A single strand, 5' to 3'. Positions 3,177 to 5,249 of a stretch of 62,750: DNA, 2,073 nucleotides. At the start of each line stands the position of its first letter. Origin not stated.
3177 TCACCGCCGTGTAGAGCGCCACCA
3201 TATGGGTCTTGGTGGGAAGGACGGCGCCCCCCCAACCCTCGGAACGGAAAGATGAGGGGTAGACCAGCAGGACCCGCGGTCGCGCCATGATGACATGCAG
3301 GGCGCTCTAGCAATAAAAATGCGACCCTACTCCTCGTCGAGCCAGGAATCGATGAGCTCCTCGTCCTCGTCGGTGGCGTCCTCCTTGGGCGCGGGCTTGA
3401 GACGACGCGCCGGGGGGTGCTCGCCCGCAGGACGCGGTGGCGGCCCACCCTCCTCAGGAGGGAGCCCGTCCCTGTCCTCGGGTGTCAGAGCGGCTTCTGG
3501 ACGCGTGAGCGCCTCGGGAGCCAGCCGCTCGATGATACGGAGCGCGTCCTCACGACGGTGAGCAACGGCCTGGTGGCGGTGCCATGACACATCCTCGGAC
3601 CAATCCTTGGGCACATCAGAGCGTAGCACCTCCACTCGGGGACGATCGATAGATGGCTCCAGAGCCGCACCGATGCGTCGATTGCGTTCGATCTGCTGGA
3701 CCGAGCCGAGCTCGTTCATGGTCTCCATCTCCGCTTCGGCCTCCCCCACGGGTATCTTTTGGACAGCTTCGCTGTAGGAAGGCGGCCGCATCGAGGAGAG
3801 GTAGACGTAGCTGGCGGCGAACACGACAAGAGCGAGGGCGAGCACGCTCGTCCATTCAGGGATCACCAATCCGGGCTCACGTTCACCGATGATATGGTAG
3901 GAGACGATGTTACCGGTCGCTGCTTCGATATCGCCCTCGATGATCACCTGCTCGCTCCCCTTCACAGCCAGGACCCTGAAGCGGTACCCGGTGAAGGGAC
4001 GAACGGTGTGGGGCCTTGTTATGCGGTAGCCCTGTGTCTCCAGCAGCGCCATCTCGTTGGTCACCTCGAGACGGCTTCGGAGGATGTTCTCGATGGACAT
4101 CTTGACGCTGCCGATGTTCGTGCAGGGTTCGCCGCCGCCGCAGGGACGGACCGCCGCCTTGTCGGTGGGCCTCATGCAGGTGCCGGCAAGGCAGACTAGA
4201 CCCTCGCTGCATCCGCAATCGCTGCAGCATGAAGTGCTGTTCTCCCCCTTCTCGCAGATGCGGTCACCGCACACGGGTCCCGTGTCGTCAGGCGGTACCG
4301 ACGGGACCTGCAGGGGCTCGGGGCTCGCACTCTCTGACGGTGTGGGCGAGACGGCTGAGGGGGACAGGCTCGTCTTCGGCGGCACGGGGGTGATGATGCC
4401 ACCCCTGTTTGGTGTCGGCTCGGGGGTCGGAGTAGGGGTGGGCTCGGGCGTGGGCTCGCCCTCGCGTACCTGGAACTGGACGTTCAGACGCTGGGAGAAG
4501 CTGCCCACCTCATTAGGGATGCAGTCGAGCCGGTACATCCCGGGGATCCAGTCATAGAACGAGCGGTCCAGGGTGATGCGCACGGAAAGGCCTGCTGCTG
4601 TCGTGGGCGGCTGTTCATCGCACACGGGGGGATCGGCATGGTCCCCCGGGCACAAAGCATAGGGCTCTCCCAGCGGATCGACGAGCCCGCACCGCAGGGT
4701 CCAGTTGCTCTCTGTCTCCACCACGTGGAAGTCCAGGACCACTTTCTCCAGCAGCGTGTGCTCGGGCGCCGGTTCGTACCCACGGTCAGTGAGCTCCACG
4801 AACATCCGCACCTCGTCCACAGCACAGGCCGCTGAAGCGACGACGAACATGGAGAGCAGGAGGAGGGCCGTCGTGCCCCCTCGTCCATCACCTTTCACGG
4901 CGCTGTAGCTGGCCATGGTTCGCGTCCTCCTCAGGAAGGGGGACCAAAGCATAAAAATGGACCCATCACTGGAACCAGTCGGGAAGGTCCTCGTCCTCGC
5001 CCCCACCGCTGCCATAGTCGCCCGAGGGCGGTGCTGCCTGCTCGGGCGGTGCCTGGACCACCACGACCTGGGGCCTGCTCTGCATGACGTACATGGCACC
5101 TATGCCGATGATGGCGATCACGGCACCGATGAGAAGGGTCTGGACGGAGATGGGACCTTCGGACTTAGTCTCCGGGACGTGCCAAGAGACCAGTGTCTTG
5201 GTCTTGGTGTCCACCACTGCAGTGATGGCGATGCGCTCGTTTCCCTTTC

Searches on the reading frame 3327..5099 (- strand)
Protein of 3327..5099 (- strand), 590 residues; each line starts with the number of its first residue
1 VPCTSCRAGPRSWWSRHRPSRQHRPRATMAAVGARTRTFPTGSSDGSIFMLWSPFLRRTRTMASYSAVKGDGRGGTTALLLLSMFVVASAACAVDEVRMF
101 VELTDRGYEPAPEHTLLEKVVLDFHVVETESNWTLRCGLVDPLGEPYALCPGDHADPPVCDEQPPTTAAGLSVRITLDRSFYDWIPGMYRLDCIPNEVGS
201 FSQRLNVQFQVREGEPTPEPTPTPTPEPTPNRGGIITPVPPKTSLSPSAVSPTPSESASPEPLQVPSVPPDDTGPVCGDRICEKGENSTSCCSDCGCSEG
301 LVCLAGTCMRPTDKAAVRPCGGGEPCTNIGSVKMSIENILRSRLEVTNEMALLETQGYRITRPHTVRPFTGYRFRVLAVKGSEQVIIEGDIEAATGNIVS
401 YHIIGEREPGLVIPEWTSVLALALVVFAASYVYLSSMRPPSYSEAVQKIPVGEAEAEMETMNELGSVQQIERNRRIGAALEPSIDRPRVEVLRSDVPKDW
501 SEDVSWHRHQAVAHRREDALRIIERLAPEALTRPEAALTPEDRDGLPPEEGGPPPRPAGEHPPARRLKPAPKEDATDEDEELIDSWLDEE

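Call 6: search_protein_families(library=pfam, proteins=[window:3327-5099:-], max_evalue=1)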
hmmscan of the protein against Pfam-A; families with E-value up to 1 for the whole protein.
window:3327-5099:- (590 aa): 0 families

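Call 7: search_protein_families(library=ncbifam, proteins=[window:3327-5099:-], max_evalue=1)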
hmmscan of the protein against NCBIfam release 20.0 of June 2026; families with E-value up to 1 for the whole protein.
window:3327-5099:- (590 aa): 1 family
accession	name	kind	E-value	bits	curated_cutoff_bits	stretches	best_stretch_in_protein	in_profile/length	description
NF033186.1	internalin_K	exception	0.18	10.2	1100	1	205-244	499-538/604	class 1 internalin InlK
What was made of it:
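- Tried and rejected: Pfam and NCBIfam scans of the protein and its neighbour found nothing (calls 6, 7).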
